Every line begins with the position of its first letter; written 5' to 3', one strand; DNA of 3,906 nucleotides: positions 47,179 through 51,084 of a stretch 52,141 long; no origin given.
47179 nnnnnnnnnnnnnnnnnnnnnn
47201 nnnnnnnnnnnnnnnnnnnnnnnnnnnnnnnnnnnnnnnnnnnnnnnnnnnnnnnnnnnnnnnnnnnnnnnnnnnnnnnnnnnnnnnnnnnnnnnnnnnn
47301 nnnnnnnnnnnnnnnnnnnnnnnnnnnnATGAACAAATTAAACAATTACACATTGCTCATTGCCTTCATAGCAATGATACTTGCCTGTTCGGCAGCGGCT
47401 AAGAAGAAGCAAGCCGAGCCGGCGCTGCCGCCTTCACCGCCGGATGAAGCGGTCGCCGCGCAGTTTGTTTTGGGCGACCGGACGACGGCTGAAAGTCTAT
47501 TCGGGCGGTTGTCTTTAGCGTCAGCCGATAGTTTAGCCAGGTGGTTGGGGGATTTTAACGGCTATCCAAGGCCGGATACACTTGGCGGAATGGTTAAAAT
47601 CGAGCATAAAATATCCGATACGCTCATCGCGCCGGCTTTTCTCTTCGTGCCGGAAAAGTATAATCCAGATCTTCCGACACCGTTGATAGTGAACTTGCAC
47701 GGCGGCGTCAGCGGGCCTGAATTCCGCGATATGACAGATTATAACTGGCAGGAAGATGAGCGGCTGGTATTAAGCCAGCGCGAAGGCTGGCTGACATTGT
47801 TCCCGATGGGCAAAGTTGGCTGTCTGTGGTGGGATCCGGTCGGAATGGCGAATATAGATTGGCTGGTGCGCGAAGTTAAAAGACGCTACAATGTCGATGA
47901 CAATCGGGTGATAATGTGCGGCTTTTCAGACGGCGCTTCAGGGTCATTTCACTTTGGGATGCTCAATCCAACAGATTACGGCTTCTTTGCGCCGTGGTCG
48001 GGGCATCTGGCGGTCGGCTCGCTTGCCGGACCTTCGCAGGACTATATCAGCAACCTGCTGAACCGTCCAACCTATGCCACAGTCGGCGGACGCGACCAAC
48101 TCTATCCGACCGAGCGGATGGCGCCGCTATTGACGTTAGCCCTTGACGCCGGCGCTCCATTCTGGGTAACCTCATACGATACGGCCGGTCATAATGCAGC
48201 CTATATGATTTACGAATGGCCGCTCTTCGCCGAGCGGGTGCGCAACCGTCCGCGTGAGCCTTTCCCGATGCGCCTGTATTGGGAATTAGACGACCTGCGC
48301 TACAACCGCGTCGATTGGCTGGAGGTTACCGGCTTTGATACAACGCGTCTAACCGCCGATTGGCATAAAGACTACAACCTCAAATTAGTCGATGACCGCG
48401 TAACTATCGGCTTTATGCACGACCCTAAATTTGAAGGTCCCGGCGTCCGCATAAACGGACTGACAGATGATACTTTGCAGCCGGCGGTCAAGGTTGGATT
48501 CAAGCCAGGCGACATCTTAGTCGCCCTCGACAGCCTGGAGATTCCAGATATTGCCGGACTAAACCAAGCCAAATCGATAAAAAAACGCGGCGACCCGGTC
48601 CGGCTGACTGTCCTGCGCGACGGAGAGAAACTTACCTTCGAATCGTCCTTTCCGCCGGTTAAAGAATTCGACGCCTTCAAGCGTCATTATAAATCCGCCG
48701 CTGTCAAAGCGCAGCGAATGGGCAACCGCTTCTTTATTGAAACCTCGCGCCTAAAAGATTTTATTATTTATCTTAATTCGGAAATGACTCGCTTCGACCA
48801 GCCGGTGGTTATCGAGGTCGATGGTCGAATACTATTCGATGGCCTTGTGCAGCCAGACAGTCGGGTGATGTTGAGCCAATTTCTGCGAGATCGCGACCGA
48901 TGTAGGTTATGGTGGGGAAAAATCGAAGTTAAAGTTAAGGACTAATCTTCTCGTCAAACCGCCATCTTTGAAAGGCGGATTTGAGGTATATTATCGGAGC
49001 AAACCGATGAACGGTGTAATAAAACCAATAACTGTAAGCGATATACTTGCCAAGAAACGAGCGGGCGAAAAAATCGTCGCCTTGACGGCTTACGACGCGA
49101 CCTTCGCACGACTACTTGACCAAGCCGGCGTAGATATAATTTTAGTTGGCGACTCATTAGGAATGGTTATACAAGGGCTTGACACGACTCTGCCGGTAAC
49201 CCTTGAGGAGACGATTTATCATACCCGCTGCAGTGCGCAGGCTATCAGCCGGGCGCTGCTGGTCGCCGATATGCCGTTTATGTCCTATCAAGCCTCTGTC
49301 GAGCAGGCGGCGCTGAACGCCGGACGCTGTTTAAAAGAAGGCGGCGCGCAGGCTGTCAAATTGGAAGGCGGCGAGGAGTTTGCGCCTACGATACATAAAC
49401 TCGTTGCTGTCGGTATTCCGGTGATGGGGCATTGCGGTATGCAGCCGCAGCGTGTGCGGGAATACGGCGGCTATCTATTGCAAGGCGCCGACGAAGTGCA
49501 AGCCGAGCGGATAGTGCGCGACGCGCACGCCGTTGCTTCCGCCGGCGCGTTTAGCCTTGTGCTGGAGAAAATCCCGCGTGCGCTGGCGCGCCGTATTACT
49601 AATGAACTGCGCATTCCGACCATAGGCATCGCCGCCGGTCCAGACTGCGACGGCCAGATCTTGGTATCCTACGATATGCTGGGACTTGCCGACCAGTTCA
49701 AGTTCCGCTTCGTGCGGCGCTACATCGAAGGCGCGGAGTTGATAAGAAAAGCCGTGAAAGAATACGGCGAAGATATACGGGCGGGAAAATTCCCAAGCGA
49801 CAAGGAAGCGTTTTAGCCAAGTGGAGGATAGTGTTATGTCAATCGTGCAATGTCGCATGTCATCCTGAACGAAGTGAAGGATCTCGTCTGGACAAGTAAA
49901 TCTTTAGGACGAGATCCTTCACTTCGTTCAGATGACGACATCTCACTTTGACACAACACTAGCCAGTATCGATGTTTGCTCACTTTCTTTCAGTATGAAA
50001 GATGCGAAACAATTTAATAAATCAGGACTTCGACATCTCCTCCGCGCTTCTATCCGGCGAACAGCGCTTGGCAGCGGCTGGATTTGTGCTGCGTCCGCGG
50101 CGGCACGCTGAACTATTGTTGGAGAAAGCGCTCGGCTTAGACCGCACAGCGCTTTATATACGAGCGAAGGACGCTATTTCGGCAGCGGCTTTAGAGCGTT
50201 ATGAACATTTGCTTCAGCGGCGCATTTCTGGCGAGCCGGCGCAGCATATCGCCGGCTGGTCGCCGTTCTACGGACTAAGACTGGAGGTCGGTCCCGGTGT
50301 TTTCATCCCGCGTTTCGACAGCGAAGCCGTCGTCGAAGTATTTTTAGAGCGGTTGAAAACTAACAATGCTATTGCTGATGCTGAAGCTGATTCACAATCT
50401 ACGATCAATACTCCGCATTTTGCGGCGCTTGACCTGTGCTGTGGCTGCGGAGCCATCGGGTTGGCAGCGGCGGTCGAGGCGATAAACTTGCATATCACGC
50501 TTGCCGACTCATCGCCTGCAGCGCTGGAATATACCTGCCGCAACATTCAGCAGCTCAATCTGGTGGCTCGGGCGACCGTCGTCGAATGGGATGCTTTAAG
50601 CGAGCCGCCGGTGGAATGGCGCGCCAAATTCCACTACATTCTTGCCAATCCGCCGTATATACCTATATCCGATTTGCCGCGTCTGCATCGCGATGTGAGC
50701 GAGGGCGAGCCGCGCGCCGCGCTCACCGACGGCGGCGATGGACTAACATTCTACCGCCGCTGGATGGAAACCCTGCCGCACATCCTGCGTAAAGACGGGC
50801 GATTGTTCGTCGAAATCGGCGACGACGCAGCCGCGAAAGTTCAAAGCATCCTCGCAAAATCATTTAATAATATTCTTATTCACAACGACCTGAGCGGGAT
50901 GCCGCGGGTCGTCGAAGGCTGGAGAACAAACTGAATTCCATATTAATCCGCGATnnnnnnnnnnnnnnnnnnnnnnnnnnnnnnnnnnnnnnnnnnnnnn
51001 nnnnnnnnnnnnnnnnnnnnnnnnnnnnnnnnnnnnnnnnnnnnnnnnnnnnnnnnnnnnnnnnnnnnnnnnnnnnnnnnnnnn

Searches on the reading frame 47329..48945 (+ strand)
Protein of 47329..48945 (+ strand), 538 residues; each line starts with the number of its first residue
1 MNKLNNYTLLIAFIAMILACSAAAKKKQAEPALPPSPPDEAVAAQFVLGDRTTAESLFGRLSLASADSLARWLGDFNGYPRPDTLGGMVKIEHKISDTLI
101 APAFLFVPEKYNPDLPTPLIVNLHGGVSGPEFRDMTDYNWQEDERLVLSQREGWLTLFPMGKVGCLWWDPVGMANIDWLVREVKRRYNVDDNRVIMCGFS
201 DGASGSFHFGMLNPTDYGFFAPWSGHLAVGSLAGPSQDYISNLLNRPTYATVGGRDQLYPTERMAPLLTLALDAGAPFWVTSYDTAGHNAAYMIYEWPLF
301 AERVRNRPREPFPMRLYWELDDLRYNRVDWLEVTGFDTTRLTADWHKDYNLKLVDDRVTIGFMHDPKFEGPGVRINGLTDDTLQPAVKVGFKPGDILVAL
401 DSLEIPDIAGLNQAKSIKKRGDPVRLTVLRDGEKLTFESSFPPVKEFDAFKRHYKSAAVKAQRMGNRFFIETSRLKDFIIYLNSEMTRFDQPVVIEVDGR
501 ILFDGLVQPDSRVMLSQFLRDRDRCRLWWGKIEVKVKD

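Call 53: search_protein_families(library=pfam, proteins=[window:47329-48945:+], max_evalue=0.00001)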
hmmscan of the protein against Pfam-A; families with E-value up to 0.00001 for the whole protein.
window:47329-48945:+ (538 aa): 1 family
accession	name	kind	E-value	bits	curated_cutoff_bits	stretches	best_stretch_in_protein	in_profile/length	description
PF13180.12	PDZ_2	-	3.3e-10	40.5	27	1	384-438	23-77/80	PDZ domain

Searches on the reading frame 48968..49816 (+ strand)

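Call 54: search_protein_families(library=pfam, proteins=[window:48968-49816:+], max_evalue=0.00001)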
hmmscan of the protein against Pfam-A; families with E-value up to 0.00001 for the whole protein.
window:48968-49816:+ (282 aa): 1 family
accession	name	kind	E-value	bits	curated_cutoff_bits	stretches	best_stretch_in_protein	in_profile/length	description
PF02548.21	Pantoate_transf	-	1.2e-108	362.9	28.7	1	21-277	2-258/259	Ketopantoate hydroxymethyltransferase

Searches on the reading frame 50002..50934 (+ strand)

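Call 54: search_protein_families(library=pfam, proteins=[window:50002-50934:+], max_evalue=0.00001)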
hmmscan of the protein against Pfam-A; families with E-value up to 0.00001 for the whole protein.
window:50002-50934:+ (310 aa): 3 families
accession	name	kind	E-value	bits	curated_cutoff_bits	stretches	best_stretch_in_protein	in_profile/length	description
PF17827.6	PrmC_N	-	1.8e-18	67.3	23.4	1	15-85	2-71/71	PrmC N-terminal domain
PF05175.20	MTS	-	2.5e-11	43.9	23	1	141-219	34-108/170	Methyltransferase small domain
PF03602.21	Cons_hypoth95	-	1.9e-06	28.1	24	1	139-219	42-123/182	Conserved hypothetical protein 95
